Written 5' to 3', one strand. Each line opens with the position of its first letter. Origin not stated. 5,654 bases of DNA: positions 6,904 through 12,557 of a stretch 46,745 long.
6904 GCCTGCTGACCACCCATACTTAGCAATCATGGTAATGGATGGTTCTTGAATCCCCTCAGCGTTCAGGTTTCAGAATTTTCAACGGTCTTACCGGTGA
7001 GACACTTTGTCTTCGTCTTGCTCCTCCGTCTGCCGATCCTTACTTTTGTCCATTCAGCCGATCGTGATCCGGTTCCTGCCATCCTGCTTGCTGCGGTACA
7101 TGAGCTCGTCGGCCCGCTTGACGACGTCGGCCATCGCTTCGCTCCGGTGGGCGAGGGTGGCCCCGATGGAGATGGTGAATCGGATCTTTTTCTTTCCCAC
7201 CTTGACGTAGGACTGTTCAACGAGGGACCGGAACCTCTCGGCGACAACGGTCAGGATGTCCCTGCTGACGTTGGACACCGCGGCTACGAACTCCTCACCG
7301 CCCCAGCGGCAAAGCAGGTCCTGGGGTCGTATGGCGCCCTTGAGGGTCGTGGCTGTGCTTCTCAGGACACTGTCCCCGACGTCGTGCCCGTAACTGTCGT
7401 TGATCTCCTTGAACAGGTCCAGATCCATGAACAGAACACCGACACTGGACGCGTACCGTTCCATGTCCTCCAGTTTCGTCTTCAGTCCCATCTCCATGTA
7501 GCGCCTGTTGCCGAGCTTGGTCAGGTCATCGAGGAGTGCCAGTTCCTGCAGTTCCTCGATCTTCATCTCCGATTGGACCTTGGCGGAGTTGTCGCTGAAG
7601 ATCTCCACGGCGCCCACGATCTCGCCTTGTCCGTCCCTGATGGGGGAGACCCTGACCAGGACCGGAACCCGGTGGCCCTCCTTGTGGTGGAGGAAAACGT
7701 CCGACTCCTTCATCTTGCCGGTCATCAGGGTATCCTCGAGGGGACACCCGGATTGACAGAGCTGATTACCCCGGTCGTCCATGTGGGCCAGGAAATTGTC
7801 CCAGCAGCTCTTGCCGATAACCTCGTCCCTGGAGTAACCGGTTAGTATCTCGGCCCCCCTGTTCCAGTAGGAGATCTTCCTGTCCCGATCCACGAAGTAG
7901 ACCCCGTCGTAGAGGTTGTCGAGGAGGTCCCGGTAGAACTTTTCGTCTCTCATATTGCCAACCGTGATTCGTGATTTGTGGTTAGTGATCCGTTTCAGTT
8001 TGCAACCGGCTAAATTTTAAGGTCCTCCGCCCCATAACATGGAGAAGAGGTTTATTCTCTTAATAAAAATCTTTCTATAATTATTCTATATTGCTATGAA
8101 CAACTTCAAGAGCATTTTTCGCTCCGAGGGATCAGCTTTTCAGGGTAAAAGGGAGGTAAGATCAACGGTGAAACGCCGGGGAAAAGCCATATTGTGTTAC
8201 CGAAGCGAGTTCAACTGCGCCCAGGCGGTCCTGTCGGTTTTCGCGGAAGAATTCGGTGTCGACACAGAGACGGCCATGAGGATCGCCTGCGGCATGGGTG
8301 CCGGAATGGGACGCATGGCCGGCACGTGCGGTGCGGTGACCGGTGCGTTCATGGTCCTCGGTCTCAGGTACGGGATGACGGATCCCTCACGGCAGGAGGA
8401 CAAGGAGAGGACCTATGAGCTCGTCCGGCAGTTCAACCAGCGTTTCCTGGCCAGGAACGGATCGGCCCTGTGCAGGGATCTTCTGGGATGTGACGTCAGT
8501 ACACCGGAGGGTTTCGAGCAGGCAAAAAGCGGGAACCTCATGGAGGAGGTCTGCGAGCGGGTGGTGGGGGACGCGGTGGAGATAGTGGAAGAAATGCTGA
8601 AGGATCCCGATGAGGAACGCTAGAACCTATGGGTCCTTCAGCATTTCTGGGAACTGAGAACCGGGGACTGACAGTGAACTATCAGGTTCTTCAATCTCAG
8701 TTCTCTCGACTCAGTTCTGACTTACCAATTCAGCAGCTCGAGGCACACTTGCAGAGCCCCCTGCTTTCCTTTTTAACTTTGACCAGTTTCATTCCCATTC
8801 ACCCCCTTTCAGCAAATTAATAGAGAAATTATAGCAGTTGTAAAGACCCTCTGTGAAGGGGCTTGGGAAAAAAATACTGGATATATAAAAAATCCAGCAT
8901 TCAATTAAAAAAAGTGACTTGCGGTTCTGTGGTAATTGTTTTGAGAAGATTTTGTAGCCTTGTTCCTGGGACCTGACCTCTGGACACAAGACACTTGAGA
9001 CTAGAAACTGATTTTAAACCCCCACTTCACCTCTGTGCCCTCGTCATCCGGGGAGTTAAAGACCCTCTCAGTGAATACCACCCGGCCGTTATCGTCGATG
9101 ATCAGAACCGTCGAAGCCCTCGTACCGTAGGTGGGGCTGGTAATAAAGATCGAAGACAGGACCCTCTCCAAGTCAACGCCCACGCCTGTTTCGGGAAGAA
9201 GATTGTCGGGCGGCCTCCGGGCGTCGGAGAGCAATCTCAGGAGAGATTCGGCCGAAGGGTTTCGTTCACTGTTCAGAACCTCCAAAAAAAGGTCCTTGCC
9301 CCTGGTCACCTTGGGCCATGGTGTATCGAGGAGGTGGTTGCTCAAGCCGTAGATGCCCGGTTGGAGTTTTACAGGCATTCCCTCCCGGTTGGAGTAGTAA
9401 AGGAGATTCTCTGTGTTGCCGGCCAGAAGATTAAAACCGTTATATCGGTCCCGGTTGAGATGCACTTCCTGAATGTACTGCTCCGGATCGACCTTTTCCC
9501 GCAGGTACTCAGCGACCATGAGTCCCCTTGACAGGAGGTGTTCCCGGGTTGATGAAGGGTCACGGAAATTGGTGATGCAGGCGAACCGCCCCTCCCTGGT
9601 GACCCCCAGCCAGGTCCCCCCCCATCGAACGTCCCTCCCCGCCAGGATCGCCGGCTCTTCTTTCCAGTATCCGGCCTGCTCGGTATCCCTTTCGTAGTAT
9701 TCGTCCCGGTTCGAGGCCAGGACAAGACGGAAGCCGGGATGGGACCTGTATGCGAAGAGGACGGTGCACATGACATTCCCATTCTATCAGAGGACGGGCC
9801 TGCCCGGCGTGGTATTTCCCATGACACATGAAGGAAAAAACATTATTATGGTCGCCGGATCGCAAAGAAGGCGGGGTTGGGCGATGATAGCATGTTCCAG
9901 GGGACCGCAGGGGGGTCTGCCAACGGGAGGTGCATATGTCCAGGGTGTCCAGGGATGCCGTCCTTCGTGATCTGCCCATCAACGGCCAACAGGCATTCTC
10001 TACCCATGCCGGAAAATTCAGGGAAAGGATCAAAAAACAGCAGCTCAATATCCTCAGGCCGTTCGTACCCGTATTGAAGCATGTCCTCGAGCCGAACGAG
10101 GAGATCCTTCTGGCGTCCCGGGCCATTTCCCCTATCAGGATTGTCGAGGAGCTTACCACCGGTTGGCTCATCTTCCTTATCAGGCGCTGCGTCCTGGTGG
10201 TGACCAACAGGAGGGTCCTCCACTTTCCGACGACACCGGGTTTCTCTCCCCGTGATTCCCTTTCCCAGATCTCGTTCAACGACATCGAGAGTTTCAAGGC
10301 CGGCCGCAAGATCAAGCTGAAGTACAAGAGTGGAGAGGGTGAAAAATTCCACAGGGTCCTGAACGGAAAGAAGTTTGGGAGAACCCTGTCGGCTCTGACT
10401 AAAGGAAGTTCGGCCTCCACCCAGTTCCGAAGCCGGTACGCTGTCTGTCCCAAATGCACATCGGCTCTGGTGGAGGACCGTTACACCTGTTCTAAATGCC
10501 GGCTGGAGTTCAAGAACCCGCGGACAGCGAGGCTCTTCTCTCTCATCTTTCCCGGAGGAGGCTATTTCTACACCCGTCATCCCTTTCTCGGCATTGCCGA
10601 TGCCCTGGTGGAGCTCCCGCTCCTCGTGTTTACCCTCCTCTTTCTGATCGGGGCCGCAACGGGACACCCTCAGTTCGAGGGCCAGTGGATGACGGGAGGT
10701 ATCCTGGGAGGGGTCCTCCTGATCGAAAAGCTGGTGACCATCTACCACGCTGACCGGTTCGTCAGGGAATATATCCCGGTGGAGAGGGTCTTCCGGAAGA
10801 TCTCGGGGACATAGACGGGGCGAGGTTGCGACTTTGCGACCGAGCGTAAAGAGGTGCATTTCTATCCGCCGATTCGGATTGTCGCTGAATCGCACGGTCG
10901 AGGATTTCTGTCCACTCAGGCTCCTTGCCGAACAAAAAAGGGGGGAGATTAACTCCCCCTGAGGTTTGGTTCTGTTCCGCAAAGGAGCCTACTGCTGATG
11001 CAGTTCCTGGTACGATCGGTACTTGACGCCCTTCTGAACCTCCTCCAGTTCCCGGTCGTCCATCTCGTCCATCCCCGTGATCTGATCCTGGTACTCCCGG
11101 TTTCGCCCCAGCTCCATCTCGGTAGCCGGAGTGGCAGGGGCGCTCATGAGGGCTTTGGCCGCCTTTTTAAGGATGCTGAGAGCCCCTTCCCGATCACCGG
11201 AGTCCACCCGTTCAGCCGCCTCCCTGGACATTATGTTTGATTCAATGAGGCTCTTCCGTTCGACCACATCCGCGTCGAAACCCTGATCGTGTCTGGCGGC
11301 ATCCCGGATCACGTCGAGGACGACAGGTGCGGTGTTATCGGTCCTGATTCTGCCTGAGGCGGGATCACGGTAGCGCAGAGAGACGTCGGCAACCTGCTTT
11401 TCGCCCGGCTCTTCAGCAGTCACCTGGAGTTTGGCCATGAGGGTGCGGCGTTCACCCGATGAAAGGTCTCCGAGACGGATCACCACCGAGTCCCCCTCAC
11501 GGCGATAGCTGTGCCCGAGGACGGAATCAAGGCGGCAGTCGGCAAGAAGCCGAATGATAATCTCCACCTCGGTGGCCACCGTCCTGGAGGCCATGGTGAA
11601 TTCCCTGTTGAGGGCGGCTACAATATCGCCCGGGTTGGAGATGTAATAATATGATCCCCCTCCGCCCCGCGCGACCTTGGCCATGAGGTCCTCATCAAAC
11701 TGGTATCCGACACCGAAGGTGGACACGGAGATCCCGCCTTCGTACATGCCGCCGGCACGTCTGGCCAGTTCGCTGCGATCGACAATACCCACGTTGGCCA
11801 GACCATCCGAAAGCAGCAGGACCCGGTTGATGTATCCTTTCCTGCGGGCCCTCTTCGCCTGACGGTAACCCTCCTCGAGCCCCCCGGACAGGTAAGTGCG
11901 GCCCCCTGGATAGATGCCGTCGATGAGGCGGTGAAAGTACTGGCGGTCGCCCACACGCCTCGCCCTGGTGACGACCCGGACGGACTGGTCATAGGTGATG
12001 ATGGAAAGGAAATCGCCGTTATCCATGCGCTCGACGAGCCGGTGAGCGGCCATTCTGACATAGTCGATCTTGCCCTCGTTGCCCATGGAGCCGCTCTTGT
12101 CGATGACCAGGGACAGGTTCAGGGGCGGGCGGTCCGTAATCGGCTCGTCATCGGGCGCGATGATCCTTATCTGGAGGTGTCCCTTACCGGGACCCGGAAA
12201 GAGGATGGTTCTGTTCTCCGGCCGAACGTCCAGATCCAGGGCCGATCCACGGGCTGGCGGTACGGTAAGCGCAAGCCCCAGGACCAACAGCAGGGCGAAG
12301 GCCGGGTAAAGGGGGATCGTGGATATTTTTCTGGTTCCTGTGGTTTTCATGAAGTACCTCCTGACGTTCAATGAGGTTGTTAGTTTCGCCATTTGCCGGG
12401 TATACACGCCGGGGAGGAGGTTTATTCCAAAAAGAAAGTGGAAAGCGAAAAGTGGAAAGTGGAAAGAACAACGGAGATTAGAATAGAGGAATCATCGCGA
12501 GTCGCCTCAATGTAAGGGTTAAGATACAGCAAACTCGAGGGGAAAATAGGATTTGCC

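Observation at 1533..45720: Window-wide architecture: nearly every intergenic spacer is an AT-rich block of degenerate tandem heptanucleotides, often as two complementary arms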

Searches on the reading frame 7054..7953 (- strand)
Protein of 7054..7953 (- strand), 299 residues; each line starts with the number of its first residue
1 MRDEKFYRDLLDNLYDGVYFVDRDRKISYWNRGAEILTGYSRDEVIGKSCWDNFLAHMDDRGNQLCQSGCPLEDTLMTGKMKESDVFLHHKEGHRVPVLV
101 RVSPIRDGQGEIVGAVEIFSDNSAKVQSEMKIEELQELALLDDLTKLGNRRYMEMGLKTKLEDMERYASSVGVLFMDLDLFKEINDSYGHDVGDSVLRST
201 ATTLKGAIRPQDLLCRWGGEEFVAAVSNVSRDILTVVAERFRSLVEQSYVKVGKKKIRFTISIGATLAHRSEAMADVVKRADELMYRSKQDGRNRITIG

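Call 18: search_protein_families(library=pfam, proteins=[window:7054-7953:-])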
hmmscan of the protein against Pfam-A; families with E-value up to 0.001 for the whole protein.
window:7054-7953:- (299 aa): 8 families
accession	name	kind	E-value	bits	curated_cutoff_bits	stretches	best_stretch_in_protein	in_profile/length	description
PF00990.26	GGDEF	-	3e-44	151.1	23.8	1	139-295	1-161/161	Diguanylate cyclase, GGDEF domain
PF00989.32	PAS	-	6.6e-16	58.8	22.6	1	6-120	2-111/113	PAS fold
PF13426.13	PAS_9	-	8.2e-16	58.6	27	1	16-123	2-102/103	PAS domain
PF08448.16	PAS_4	-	2.2e-13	50.9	23.1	1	11-123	1-106/110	PAS fold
PF13188.13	PAS_8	-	3.7e-08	33.4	21.8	1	6-57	2-53/65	PAS domain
PF13596.12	PAS_10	-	2.1e-05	25.5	22.1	1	10-121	4-104/106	PAS domain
PF22335.1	Cas10-Cmr2_palm2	-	5.1e-05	23.8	27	1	231-297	72-133/133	Cas10/Cmr2, second palm domain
PF08447.18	PAS_3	-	0.00022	21.8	25.6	1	28-114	2-84/89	PAS fold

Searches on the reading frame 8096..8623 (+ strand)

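Call 18: search_protein_families(library=pfam, proteins=[window:8096-8623:+])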
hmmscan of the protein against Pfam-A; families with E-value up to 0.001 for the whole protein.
window:8096-8623:+ (175 aa): 1 family
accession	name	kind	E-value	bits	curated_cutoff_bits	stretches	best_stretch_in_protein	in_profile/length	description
PF09719.15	C_GCAxxG_C_C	-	6.5e-37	126.7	27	1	39-167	1-118/118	Putative redox-active protein (C_GCAxxG_C_C)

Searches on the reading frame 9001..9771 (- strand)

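Call 18: search_protein_families(library=pfam, proteins=[window:9001-9771:-])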
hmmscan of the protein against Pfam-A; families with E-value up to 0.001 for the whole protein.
window:9001-9771:- (256 aa): 1 family
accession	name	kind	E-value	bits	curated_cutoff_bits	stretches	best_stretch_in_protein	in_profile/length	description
PF05742.17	TANGO2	-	4e-75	253.7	22.6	1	1-239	1-256/257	Transport and Golgi organisation 2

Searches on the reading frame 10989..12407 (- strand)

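Call 19: search_protein_families(library=pfam, proteins=[window:10989-12407:-])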
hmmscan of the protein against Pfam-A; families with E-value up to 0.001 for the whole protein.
window:10989-12407:- (472 aa): 3 families
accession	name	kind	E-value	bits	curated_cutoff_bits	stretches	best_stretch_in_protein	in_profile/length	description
PF00092.34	VWA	-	2.2e-15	57.7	23.8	1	98-260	2-166/174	von Willebrand factor type A domain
PF13519.12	VWA_2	-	2.3e-12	47.9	27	1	100-202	3-106/107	von Willebrand factor type A domain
PF13768.12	VWA_3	-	7.1e-08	33.1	27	1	97-254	2-154/155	von Willebrand factor type A domain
